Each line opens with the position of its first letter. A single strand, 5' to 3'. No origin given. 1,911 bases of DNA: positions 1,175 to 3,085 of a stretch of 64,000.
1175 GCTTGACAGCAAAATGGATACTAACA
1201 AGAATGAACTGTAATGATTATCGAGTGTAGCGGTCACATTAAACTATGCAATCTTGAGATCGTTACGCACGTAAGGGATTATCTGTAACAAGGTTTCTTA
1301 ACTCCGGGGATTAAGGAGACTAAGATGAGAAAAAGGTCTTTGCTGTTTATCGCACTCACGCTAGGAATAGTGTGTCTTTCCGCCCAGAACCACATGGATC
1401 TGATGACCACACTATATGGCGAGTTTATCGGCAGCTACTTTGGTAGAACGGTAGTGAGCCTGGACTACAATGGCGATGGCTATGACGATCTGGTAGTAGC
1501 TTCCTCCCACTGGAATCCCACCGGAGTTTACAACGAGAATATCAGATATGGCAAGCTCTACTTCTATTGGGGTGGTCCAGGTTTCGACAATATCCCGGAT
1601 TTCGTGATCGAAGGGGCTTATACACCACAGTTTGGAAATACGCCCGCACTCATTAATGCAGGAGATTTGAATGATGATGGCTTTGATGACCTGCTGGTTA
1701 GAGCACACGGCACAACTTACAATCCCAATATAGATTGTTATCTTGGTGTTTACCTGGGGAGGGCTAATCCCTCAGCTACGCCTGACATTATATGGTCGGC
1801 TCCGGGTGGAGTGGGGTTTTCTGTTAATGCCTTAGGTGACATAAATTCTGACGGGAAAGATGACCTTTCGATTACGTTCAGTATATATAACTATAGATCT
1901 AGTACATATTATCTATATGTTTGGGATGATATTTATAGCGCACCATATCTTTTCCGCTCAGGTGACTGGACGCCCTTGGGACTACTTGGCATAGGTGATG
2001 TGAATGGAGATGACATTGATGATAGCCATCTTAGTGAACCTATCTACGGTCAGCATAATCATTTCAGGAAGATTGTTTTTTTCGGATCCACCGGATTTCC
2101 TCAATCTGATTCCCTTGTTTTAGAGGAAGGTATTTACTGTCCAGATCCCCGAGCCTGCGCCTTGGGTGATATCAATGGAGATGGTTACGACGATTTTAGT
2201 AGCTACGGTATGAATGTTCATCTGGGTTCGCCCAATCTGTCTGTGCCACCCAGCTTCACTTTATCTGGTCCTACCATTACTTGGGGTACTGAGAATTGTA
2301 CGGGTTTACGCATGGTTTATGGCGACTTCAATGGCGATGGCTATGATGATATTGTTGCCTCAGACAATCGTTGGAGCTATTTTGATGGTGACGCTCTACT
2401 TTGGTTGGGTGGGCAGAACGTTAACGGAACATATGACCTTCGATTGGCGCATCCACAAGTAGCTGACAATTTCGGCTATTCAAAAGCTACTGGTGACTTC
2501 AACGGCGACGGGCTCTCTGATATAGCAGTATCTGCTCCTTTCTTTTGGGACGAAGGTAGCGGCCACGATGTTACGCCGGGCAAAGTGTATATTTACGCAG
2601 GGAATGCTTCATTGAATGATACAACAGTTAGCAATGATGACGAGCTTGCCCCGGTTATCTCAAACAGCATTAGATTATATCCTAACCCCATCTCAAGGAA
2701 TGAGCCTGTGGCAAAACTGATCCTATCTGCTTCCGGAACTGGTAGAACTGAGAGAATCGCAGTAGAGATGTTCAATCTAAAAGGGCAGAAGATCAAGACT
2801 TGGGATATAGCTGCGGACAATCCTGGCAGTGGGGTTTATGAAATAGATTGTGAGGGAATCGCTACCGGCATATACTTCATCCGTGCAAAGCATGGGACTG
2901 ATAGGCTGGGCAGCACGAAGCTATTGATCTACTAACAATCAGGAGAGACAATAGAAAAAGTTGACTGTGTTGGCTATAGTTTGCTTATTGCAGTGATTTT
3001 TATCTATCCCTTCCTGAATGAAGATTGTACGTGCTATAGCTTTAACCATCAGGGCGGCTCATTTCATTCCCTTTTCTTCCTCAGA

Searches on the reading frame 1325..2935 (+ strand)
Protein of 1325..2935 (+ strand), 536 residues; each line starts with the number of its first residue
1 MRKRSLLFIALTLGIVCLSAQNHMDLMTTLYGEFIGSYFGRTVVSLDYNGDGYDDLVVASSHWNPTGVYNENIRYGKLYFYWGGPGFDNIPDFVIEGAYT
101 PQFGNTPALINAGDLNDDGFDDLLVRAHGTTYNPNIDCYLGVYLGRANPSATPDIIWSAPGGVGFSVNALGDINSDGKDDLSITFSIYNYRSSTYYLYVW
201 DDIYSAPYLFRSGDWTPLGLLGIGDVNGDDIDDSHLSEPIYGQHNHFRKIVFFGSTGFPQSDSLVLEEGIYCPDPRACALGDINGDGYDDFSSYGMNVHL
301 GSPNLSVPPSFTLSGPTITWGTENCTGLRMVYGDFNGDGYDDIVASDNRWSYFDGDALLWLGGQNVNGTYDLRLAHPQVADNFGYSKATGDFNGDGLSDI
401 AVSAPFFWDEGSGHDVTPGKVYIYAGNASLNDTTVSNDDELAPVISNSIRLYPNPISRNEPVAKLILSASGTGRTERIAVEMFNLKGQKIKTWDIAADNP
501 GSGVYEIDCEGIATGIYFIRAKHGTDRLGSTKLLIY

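Call 12: search_protein_families(library=pfam, proteins=[window:1325-2935:+])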
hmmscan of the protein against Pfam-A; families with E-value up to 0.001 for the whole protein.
window:1325-2935:+ (536 aa): 3 families
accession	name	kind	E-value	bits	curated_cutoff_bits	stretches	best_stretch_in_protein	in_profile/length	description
PF01839.29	FG-GAP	-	6.6e-30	102.9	22.1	2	383-423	1-36/37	FG-GAP repeat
PF13517.12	FG-GAP_3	-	1.5e-15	58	26.9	2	47-125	1-61/61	FG-GAP-like repeat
PF18962.6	Por_Secre_tail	-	1.3e-06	29.1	27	1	451-534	1-74/75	Secretion system C-terminal sorting domain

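Call 59: find_encoding_contigs(protein=window:1325-2935:+, flank=10000, max_places=2)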
Protein window:1325-2935:+ (536 aa): no gene with exactly this product is on record in the collection.
